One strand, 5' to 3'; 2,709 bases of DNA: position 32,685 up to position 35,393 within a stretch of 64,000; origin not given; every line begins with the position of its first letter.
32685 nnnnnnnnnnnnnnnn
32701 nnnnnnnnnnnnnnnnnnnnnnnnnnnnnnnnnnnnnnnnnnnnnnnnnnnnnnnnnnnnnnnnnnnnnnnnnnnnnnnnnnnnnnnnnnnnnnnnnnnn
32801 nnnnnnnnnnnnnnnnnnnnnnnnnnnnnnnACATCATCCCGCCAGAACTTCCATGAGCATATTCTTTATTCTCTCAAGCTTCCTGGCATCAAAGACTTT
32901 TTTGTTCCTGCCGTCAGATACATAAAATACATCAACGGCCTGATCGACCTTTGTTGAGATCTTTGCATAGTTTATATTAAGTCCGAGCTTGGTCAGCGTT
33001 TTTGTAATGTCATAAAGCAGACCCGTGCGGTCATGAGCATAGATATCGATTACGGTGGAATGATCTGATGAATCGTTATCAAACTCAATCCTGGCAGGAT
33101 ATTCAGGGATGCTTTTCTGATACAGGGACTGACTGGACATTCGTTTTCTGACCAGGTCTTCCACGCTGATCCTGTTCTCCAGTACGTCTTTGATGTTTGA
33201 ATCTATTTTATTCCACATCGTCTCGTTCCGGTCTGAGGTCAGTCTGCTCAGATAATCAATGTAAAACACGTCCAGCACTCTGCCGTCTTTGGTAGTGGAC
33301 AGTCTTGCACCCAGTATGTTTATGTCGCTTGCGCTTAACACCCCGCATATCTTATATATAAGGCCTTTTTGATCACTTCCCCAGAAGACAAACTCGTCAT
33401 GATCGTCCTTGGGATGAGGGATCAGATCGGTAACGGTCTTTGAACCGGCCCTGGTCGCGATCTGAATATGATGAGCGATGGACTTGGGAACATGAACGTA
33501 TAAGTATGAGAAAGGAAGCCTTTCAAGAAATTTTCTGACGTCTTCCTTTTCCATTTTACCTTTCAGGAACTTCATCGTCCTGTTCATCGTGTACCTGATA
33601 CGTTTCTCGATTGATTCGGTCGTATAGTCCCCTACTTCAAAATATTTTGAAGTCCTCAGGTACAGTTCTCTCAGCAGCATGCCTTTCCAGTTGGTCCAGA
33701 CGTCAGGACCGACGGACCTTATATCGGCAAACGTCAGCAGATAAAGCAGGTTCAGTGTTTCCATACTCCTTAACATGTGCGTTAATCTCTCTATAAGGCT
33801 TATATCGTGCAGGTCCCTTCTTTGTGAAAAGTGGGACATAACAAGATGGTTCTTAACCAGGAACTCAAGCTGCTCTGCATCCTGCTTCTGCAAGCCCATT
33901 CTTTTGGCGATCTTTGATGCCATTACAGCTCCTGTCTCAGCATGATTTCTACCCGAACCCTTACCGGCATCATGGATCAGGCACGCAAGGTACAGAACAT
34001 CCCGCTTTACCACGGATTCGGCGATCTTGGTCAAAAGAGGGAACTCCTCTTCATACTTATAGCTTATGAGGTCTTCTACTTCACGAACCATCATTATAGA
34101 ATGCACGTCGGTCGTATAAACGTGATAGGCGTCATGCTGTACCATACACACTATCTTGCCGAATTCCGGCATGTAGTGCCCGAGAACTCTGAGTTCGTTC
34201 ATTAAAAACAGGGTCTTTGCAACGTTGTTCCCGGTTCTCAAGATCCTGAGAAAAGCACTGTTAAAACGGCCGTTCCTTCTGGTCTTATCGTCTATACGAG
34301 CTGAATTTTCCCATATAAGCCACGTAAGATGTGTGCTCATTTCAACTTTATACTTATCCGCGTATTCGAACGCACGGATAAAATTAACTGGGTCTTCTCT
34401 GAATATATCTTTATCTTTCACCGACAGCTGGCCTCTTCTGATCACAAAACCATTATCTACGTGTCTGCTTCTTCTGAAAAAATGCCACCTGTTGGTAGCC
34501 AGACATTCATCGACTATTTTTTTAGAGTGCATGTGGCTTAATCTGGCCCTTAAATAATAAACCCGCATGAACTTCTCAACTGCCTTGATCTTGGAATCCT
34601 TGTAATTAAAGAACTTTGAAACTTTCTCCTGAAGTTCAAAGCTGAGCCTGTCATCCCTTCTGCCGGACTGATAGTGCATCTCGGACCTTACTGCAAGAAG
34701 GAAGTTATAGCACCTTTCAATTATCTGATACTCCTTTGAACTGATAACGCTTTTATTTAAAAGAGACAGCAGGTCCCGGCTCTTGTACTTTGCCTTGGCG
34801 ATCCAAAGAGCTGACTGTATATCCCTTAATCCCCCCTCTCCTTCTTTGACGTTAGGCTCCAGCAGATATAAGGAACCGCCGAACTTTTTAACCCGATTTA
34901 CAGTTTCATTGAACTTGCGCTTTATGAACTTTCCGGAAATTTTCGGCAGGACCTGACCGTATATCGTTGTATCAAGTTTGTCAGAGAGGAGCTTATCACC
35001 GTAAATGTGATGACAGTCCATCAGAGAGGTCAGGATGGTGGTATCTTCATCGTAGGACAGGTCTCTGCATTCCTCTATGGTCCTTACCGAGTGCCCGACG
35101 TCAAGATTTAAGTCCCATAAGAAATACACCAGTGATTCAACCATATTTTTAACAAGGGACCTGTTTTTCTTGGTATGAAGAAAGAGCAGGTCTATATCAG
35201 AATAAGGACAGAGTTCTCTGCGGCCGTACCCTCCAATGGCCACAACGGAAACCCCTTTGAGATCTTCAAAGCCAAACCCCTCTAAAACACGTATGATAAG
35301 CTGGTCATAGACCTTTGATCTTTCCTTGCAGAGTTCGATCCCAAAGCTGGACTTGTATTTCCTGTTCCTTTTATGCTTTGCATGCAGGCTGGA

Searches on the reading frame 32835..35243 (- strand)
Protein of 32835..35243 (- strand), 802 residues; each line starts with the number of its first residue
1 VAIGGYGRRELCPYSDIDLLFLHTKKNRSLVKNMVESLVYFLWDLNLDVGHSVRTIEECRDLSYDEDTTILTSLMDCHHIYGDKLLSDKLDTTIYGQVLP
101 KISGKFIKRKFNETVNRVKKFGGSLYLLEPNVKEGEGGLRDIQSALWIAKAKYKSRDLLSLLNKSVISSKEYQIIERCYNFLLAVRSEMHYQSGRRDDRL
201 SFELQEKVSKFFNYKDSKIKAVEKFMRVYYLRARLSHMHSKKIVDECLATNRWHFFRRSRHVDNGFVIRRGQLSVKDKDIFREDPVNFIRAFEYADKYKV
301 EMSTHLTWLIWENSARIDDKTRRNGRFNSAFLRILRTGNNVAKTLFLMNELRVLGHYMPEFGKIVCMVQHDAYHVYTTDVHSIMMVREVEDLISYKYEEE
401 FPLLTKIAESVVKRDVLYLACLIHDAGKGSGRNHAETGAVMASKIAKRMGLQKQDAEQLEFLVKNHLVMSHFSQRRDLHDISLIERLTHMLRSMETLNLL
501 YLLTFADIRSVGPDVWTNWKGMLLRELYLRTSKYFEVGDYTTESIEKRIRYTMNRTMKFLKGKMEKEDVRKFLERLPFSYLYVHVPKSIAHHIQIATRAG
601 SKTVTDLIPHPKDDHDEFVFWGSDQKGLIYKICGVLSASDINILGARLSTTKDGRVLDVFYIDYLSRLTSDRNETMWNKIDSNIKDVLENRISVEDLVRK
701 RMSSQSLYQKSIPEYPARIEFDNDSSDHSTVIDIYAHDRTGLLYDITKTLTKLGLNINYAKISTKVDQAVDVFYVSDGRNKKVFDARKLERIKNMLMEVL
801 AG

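Call 21: search_protein_families(library=ncbifam, proteins=[window:32835-35243:-], max_evalue=1e-10)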
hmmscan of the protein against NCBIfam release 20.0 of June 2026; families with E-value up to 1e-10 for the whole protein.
window:32835-35243:- (802 aa): 9 families
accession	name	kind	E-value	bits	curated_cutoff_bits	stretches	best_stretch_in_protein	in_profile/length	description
NF003467.0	PRK05092.1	equivalog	1e-219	731.7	959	1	1-801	114-924/940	[protein-PII] uridylyltransferase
TIGR01693.1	UTase_glnD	equivalog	1.3e-216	721.7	519.4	1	2-800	48-849/850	[protein-PII] uridylyltransferase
NF002837.0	PRK03059.1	equivalog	2.3e-168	561.9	1010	1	1-800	66-855/857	[protein-PII] uridylyltransferase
NF001366.0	PRK00275.1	equivalog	9.8e-156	520.1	1299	1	1-800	82-885/895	[protein-PII] uridylyltransferase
NF003448.0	PRK05007.1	equivalog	1.5e-139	466.5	1255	1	1-800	84-878/884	bifunctional uridylyltransferase/uridylyl-removing protein GlnD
NF002487.0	PRK01759.1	equivalog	3.3e-130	435.8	890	1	1-800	68-861/862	bifunctional uridylyltransferase/uridylyl-removing protein GlnD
NF002895.0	PRK03381.1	equivalog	4.8e-112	375.5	631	1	1-800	62-777/782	[protein-PII] uridylyltransferase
NF003347.0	PRK04374.1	equivalog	5.9e-99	332.4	1567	1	2-788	77-855/869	[protein-PII] uridylyltransferase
NF001265.0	PRK00227.1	equivalog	4.2e-55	187.2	799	1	2-780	32-678/693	[protein-PII] uridylyltransferase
